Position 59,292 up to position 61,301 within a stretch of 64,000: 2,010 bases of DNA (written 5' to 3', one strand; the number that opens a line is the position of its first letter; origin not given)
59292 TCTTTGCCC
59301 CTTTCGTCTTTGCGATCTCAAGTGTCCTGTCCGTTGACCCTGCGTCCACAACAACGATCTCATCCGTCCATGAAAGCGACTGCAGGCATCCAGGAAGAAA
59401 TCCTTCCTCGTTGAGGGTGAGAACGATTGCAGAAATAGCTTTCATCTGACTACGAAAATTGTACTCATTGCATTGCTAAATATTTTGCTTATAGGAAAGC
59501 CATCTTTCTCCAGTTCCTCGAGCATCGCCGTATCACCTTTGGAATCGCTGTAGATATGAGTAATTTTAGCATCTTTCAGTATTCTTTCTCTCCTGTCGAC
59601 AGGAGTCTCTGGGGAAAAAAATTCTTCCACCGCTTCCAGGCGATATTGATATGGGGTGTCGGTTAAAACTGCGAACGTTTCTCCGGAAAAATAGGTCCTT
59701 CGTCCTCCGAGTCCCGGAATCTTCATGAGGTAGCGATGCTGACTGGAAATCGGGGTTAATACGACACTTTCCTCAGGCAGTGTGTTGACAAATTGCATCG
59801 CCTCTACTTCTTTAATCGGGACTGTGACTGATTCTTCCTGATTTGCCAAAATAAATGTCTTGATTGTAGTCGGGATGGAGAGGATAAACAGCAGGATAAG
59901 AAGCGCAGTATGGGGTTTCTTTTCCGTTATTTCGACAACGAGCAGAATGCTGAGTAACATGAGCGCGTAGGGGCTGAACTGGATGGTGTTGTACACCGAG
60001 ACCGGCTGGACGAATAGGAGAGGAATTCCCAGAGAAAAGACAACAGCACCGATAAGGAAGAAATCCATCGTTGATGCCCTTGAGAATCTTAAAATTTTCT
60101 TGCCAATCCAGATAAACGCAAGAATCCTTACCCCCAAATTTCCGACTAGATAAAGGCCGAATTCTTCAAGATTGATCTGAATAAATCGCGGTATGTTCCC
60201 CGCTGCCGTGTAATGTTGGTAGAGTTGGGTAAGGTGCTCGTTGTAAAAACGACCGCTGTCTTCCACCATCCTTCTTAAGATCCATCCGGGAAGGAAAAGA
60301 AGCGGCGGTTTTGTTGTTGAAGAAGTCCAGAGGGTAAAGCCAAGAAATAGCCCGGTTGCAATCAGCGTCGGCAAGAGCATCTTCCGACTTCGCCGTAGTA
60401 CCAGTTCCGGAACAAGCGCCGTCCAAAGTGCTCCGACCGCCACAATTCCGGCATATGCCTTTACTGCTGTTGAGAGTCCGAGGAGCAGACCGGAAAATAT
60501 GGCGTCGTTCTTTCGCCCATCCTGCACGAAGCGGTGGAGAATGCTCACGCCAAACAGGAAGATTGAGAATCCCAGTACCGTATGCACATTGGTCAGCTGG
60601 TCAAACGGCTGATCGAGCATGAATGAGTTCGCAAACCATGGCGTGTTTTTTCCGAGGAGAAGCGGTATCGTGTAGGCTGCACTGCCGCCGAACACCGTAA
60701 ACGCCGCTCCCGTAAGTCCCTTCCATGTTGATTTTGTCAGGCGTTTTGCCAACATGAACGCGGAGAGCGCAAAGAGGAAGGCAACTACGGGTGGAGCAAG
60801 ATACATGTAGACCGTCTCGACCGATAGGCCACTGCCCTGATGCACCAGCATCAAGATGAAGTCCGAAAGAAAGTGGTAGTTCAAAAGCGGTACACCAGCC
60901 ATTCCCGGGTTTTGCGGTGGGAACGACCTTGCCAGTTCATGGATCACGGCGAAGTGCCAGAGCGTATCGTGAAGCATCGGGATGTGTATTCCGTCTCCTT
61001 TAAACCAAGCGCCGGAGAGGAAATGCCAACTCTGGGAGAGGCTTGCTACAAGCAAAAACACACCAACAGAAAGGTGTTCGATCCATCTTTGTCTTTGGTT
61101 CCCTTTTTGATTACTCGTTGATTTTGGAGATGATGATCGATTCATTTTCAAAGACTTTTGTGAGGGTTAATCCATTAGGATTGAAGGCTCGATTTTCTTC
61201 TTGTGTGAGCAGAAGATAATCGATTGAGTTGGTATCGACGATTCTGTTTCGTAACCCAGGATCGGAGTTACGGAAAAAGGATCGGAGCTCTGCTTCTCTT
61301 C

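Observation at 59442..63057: Paralog pair of large membrane proteins with a shared HD..WH....YHFL loop motif and no confident family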

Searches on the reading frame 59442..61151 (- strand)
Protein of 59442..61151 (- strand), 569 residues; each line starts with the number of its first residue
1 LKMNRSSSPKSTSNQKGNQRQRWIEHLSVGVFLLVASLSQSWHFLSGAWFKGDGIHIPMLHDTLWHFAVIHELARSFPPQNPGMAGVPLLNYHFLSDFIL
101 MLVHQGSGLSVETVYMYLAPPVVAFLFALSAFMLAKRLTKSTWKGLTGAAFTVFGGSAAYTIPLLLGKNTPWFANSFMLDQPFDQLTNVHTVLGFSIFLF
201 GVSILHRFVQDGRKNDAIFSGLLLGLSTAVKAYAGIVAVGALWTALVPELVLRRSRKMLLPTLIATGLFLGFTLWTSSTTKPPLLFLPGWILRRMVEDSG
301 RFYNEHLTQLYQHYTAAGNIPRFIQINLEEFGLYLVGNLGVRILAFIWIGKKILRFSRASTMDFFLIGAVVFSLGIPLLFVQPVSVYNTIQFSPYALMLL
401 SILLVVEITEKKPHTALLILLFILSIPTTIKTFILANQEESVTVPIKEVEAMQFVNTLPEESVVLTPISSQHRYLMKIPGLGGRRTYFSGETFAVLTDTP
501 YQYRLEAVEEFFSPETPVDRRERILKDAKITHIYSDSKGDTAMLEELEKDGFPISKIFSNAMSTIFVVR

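Call 3: search_protein_families(library=pfam, proteins=[window:59442-61151:-], max_evalue=1)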
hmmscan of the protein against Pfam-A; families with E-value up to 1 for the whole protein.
window:59442-61151:- (569 aa): 2 families
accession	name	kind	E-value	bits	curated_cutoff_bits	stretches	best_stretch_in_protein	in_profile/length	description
PF13231.12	PMT_2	-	0.007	17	26.1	1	193-270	77-155/160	Dolichyl-phosphate-mannose-protein mannosyltransferase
PF10724.14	DUF2516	-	0.7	10.6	30.6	1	124-153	26-55/92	Protein of unknown function (DUF2516)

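Call 4: search_protein_families(library=ncbifam, proteins=[window:59442-61151:-], max_evalue=1)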
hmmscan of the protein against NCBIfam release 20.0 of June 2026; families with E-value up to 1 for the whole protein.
window:59442-61151:- (569 aa): 0 families

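Call 7: find_homologous_proteins(query=window:59442-61151:-)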
Query window:59442-61151:- (569 aa): 34 proteins with E <= 0.001 among 8000 candidates.
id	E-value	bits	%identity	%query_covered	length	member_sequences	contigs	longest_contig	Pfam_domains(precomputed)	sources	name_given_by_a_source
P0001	0.0e+0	1258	100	100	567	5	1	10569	-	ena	-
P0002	1.2e-212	726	58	99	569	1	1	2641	-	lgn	-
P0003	2.2e-208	712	60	96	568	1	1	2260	-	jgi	jgi:hypothetical protein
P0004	3.5e-174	599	52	95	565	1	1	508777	-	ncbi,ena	-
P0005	4.0e-169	582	50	94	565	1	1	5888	PF13231.13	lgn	-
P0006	3.7e-156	539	47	94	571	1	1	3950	-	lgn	-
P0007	5.8e-82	294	35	96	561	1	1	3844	-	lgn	-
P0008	6.4e-65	238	29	90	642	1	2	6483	-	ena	-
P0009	2.3e-64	236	32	93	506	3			-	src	-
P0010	4.8e-62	229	30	95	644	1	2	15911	-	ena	-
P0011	1.1e-60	224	29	94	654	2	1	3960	-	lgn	-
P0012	2.6e-60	223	32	91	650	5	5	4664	-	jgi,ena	-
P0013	2.0e-59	220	31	94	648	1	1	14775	-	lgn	-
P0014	6.0e-59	218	30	96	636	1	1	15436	-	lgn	-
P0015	8.3e-57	211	29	98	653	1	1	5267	-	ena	-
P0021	7.9e-49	185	31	84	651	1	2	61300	-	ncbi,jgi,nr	ncbi:hypothetical protein C4579_00510 [Candidatus Microgenomates bacterium]|nr:MAG: hypothetical pro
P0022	8.5e-39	152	29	91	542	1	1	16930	-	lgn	-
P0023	5.3e-38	149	28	89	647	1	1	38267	-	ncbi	-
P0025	5.7e-34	136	24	91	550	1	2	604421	-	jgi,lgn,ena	jgi:hypothetical protein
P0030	3.7e-20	90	24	89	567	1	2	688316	-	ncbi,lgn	-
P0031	2.0e-7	48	42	17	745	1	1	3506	-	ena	-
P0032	2.5e-6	45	27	62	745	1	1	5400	-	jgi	jgi:hypothetical protein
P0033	4.0e-5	41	34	19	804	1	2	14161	-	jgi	jgi:hypothetical protein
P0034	4.6e-4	37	34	19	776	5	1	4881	-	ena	-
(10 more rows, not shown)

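Call 11: search_solved_structures(query=A1, max_evalue=10, show_alignments=2)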
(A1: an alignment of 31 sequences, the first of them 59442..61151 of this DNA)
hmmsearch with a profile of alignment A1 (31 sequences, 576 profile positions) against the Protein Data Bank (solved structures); distinct sequences matched with E-value up to 10: 0.
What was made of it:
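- Closest known: GT-CA structural class of membrane glycosyltransferases. Different: There is no detectable sequence match to any solved member (call 11).
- Tried and rejected: A profile of the family (A1) found 0 hits at E of 10 or less (call 11), so sequence gives no route to a solved structure.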

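Call 16: find_encoding_contigs(protein=P0004, flank=8000, max_places=2)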
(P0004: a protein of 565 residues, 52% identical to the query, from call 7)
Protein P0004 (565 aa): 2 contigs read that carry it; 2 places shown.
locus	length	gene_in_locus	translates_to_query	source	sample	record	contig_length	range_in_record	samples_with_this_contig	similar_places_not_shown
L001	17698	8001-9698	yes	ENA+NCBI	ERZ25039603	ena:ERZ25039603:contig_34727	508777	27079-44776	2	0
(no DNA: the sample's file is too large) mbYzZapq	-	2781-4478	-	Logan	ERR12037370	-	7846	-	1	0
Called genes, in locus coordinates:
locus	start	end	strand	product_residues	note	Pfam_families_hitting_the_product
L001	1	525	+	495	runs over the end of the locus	PF01943:Polysacc_synt, PF13440:Polysacc_synt_3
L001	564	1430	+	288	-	PF00535:Glycos_transf_2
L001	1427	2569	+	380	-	PF09586:YfhO (weak)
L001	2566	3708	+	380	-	PF09586:YfhO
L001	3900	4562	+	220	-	PF13632:Glyco_trans_2_3, PF13641:Glyco_tranf_2_3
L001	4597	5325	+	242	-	PF00535:Glycos_transf_2, PF10111:Glyco_tranf_2_2 (weak)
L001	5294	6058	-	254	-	PF01209:Ubie_methyltran (weak), PF13489:Methyltransf_23, PF05219:DREV, PF07021:MetW, PF13847:Methyltransf_31, PF08241:Methyltransf_11, PF08242:Methyltransf_12, PF13649:Methyltransf_25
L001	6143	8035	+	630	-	-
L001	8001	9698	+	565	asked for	-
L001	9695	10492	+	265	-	PF00535:Glycos_transf_2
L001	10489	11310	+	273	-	PF01209:Ubie_methyltran (faint), PF13489:Methyltransf_23, PF03848:TehB (weak), PF13847:Methyltransf_31, PF08241:Methyltransf_11, PF08242:Methyltransf_12, PF13649:Methyltransf_25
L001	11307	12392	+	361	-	PF13439:Glyco_transf_4 (weak), PF00534:Glycos_transf_1, PF13692:Glyco_trans_1_4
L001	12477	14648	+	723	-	PF24677:DUF7657, PF09586:YfhO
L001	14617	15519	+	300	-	PF00535:Glycos_transf_2, PF10111:Glyco_tranf_2_2 (weak), PF13641:Glyco_tranf_2_3, PF13632:Glyco_trans_2_3 (weak)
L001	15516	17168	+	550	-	PF13231:PMT_2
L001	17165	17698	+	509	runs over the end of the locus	PF13231:PMT_2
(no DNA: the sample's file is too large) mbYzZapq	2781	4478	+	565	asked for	-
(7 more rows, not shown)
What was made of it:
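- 59442..61151 (-): Gene A: 567/569-aa paralog of B with 11 predicted TM helices and a C-terminal alpha/beta domain. Its ATG at 61145 overlaps the 3' end of B by 35 nt. The same 35-nt overlap occurs in the ortholog locus L001 (call 16).
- A Wzx gene lies upstream in the orthologous locus L001 (call 16).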

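Call 17: find_encoding_contigs(protein=P0025, flank=8000, max_places=2)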
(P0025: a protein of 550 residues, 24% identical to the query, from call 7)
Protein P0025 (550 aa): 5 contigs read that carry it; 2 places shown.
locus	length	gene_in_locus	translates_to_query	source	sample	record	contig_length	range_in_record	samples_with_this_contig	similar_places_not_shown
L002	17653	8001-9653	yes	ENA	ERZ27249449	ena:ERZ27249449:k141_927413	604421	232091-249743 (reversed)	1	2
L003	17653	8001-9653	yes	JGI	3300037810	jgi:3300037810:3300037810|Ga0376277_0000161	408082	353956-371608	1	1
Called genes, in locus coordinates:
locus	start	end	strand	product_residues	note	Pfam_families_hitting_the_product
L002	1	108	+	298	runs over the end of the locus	PF00535:Glycos_transf_2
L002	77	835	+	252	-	PF00535:Glycos_transf_2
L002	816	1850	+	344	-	PF13439:Glyco_transf_4 (faint), PF00534:Glycos_transf_1, PF13692:Glyco_trans_1_4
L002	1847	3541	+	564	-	PF13231:PMT_2 (weak)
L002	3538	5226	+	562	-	PF10131:PTPS_related, PF13231:PMT_2 (weak)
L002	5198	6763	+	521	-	-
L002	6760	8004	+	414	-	PF05007:Mannosyl_trans (weak)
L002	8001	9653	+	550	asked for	-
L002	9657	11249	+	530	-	PF02366:PMT, PF13231:PMT_2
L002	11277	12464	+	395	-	PF09594:GT87 (weak)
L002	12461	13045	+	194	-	-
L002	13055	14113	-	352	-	-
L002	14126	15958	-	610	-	-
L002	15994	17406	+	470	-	PF13231:PMT_2 (weak)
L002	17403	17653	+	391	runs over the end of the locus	PF13231:PMT_2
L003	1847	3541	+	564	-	PF13231:PMT_2 (weak)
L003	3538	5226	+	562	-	PF10131:PTPS_related, PF13231:PMT_2 (weak)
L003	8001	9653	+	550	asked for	-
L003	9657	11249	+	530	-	PF02366:PMT, PF13231:PMT_2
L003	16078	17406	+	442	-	PF13231:PMT_2 (weak)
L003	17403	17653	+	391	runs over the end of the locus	PF13231:PMT_2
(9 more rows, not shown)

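Call 23: predict_structure(alignment_id=A1)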
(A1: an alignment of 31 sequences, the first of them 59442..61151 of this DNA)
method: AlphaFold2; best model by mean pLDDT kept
length: 569 residues; sequences in the alignment: 31
mean_pLDDT: 93.2   pTM: 0.91
mean pLDDT of the five models: 93.2, 92.8, 92.3, 91.9, 91.7
residues with pLDDT >= 90: 493; 70-90: 60; 50-70: 5; < 50: 11
segments of 3 or more residues with pLDDT < 50: 1-11
pLDDT, mean of each block of 10 residues (from residue 1): 41 67 93 95 84 85 95 95 95 95 97 94 97 97 96 96 93 93 90 97 98 97 97 96 97 96 98 87 91 95 95 95 95 97 98 96 98 97 91 97 96 91 95 83 90 97 95 92 96 92 96 97 97 96 97 98 96
secondary structure, 60 per line:
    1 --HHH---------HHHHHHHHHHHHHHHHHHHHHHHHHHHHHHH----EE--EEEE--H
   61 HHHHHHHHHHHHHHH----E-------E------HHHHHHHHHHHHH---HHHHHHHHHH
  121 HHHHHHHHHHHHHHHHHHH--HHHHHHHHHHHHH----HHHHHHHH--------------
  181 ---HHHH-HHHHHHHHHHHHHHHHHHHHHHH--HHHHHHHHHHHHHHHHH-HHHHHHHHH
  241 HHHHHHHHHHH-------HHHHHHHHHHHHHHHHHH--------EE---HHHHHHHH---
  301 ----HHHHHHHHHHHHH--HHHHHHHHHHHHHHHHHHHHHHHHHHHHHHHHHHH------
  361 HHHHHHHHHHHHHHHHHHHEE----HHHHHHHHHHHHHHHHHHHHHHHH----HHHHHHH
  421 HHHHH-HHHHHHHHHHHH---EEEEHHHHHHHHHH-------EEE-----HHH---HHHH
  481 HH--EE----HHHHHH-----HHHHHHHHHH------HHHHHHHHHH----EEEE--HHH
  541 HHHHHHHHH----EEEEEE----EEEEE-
elements in order: H15-45 E54-57 H60-75 H95-107 H111-139 H142-154 H159-166 H184-187 H189-211 H214-230 H232-251 H259-276 H290-297 H305-317 H320-354 H361-379 H386-409 H414-425 H427-438 E442-445 H446-455 E463-465 H477-482 H491-496 H502-511 H518-527 E532-535 H538-549 E554-559 E564-568
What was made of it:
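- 59442..61151 (-): AF2 pLDDT 93.2, pTM 0.91 (call 23).
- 59445..59834 (-): C-terminal extracytoplasmic alpha/beta domain of A (residues about 440-569). DSSP of the model (call 23).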

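Call 26: fold_search(model_id=the predicted structure, library=pdb)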
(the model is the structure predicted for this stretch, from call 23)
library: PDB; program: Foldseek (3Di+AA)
matches with E <= 10: 337; with E <= 0.001: 18
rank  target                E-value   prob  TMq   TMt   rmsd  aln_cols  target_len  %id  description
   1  7oci_F                1.5e-08  1.00  0.52  0.47  12.3       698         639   12  Cryo-EM structure of yeast Ost6p containing oligosaccharyltransferase complex (released 2022-02-16)
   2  8age_A                1.7e-08  1.00  0.49  0.45  14.3       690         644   13  Structure of yeast oligosaccharylransferase complex with acceptor peptide bound (released 2022-12-07)
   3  7zlg_A                2.6e-08  1.00  0.47  0.42  10.2       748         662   10  Cryo-EM structure of C-mannosyltransferase CeDPY19, in complex with acceptor peptide and bound to CMT2-Fab and anti-Fa (released 2023-01-11)
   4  7zlh_A                3.7e-08  1.00  0.49  0.44  10.7       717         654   10  Cryo-EM structure of C-mannosyltransferase CeDPY19, in apo state, bound to CMT2-Fab and anti-Fab nanobody (released 2023-01-11)
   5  7e9s_A                4.0e-08  1.00  0.48  0.34  16.0       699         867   11  Archaeal oligosaccharyltransferase AglB from Archaeoglobus fulgidus in complex with an inhibitory peptide and a dolich (released 2021-09-08)
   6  8b6l_I                4.6e-08  1.00  0.54  0.46  14.7       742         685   10  Subtomogram average of the human Sec61-TRAP-OSTA-translocon (released 2022-12-07)
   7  6s7t_A                4.8e-08  1.00  0.51  0.43  13.9       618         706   12  Cryo-EM structure of human oligosaccharyltransferase complex OST-B (released 2019-12-18)
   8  6ezn_F                5.0e-08  1.00  0.52  0.47  13.4       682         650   11  Cryo-EM structure of the yeast oligosaccharyltransferase (OST) complex (released 2018-01-17)
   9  7zli_A                6.5e-08  1.00  0.48  0.43  10.1       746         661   10  Cryo-EM structure of C-mannosyltransferase CeDPY19, in complex with Dol25-P-Man and bound to CMT2-Fab and anti-Fab nan (released 2023-01-11)
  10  8agb_A                1.5e-07  1.00  0.51  0.46  12.9       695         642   12  Structure of yeast oligosaccharylransferase complex with lipid-linked oligosaccharide bound (released 2022-12-07)
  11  8agc_A                1.5e-07  1.00  0.50  0.42  15.2       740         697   12  Structure of yeast oligosaccharylransferase complex with lipid-linked oligosaccharide and non-acceptor peptide bound (released 2022-12-07)
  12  5gmy_A                3.6e-07  1.00  0.50  0.36  14.3       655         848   11  Crystal structure of the Archaeoglobus fulgidus oligosaccharyltransferase (O29867_ARCFU) tethered with an acceptor pep (released 2017-02-01)
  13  3wak                  6.0e-07  1.00  0.51  0.36  13.6       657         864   11  Crystal structure of the Archaeoglobus fulgidus oligosaccharyltransferase (O29867_ARCFU) in the apo form (released 2013-10-30)
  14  3waj                  7.1e-07  1.00  0.50  0.37  16.2       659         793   11  Crystal structure of the Archaeoglobus fulgidus oligosaccharyltransferase (O29867_ARCFU) complex with Zn and sulfate (released 2013-10-30)
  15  6gxc_A                1.4e-06  1.00  0.48  0.40  15.0       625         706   12  Bacterial oligosaccharyltransferase PglB in complex with an inhibitory peptide and a reactive lipid-linked oligosaccha (released 2018-11-14)
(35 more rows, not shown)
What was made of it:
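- Foldseek gives E 1e-8 to STT3, DPY19 and AglB (call 26). Transporters have Foldseek probability 0.14 or less and TM-score of about 0.1 (call 26).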

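Call 27: search_protein_representatives(alignment_id=A1)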
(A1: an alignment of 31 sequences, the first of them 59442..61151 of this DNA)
Query: 31 sequences, 576 profile positions. Proteins with E-value up to 0.001 (for the whole library): 4427; up to 1e-10: 1990; up to 1e-30: 1106. The best 150 are listed.
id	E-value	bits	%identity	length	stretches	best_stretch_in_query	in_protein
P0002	7.8e-208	708.1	-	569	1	14-574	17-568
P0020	2.2e-204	696.7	-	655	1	8-575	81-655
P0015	4.6e-194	662.6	-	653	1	7-574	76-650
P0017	1.2e-192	658.0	-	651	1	12-575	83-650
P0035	7.1e-186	635.6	-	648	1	13-575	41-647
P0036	6.7e-185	632.4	-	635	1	8-575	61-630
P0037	8.3e-185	632.1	-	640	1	20-574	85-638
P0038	9.0e-184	628.6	-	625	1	20-574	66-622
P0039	7.1e-183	625.7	-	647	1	25-574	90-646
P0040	4.5e-182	623.0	-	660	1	25-575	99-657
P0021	6.2e-182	622.6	-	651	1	11-575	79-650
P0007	7.5e-182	622.3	-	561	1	21-575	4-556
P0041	6.1e-180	616.0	-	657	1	19-575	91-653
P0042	1.9e-179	614.3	-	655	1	28-573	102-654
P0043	7.5e-175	599.2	-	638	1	25-574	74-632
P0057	1.9e-159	548.3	-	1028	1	20-575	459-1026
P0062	2.3e-157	541.5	-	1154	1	12-574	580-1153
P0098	2.6e-142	491.8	-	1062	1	24-575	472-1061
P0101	2.2e-141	488.7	-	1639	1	20-574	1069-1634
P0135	5.1e-130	451.1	-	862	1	26-574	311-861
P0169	8.3e-122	424.0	-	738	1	8-575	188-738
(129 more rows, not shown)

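Call 30: search_protein_families(library=pfam, proteins=[P0057, P0062, P0101, P0135, P0098, P0169], max_evalue=0.01)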
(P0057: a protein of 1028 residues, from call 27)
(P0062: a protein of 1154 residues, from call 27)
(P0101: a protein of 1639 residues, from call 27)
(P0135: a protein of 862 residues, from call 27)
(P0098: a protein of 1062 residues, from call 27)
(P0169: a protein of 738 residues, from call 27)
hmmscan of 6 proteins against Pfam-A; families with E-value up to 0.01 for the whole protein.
P0057 (1028 aa): 0 families

P0062 (1154 aa): 1 family
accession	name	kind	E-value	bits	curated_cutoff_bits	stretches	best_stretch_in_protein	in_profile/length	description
PF12979.12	DUF3863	-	0.0011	18.3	27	1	152-229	125-202/349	Domain of Unknown Function with PDB structure (DUF3863)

P0101 (1639 aa): 2 families
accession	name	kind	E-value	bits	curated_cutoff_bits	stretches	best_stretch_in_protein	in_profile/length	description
PF13440.11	Polysacc_synt_3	-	9.5e-55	186.3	23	1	50-333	2-283/293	Polysaccharide biosynthesis protein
PF01943.22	Polysacc_synt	-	3.6e-27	95.9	28.2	1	27-294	3-274/274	Polysaccharide biosynthesis protein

P0135 (862 aa): 0 families

P0098 (1062 aa): 0 families

P0169 (738 aa): 0 families

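Call 39: search_protein_families(library=pfam, proteins=[P0031, P0032, P0033, P0034, P0025, P0030, P0022, P0023, P0012], max_evalue=0.1)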
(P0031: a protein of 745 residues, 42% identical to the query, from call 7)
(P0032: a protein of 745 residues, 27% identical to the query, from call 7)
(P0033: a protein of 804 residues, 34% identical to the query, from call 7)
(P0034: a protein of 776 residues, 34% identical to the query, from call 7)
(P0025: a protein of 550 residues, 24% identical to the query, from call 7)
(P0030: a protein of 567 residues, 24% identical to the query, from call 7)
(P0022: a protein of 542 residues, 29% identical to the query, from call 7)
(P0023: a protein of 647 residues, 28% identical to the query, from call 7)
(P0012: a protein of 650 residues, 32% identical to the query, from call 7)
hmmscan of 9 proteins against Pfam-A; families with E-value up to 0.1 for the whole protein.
P0031 (745 aa): 1 family
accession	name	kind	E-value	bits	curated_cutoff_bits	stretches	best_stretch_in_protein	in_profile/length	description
PF20604.3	DUF6798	-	0.017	15.2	26.9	1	617-637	5-25/61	Domain of unknown function (DUF6798)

P0032 (745 aa): 1 family
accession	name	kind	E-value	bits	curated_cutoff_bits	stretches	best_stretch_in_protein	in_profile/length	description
PF20604.3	DUF6798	-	0.022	14.9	26.9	1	617-637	5-25/61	Domain of unknown function (DUF6798)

P0033 (804 aa): 1 family
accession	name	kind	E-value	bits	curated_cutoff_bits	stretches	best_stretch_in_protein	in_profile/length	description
PF20604.3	DUF6798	-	0.019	15.1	26.9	1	676-696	5-25/61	Domain of unknown function (DUF6798)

P0034 (776 aa): 0 families

P0025 (550 aa): 0 families

P0030 (567 aa): 0 families

P0022 (542 aa): 0 families

P0023 (647 aa): 0 families

P0012 (650 aa): 0 families
